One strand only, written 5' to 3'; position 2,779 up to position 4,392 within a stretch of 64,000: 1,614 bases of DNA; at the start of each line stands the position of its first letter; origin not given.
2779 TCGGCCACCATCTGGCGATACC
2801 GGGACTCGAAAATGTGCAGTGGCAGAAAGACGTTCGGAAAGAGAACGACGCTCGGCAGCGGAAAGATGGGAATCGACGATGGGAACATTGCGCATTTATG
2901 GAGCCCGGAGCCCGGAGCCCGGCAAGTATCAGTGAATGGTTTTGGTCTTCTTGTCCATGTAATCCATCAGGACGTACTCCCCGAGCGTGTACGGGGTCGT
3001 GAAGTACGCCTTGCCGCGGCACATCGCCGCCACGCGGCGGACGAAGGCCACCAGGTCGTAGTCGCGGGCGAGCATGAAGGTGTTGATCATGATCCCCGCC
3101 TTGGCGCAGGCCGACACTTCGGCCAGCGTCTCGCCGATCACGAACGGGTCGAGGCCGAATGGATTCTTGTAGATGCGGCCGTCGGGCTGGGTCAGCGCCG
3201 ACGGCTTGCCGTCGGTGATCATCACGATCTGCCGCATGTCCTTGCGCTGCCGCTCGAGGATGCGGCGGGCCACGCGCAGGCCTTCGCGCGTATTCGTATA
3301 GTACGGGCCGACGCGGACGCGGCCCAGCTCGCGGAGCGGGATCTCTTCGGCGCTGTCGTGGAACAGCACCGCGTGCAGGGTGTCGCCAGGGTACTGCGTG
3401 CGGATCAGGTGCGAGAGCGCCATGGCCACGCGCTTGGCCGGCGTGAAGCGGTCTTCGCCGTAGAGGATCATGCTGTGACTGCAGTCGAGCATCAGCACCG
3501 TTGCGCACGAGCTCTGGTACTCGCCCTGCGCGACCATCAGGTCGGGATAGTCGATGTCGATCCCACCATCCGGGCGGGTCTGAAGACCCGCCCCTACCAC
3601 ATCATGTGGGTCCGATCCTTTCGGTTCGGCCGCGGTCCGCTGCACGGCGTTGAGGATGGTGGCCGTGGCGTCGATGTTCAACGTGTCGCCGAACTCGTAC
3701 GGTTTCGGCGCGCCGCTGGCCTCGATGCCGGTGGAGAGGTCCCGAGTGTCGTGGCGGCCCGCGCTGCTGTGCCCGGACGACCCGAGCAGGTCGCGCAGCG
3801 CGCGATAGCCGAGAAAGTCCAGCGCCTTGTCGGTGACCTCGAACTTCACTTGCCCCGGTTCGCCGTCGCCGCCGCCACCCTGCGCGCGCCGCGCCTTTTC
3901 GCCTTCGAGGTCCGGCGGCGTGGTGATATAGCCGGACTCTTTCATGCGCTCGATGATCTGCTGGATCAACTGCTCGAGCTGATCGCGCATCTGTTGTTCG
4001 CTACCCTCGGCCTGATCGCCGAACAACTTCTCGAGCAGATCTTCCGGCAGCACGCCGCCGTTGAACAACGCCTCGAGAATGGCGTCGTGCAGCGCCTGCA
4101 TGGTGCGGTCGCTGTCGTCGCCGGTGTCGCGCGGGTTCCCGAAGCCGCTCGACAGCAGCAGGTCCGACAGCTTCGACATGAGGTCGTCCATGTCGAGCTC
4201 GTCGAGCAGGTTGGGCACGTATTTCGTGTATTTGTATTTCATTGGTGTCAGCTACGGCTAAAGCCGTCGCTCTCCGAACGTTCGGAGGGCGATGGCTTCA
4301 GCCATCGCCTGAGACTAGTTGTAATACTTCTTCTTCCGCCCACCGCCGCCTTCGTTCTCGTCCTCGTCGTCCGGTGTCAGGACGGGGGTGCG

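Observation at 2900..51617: At least twelve 7-8 bp-period tandem arrays sit exactly at gene termini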

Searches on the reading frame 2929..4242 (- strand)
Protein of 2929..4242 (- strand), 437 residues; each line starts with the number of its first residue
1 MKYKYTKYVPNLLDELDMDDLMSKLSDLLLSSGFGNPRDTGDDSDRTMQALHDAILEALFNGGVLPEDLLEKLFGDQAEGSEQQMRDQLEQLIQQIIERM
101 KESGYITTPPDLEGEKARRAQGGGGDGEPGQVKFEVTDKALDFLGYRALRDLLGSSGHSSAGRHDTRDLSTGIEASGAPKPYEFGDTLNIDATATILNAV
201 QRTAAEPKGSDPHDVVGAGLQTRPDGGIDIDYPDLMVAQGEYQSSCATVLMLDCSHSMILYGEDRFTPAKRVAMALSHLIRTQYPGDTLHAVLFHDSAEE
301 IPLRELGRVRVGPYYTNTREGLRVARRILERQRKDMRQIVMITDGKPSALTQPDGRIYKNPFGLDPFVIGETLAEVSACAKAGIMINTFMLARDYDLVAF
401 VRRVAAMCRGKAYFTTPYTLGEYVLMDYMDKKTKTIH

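Call 15: find_encoding_contigs(protein=window:2929-4242:-, flank=10000, max_places=2)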
Protein window:2929-4242:- (437 aa): no gene with exactly this product is on record in the collection.
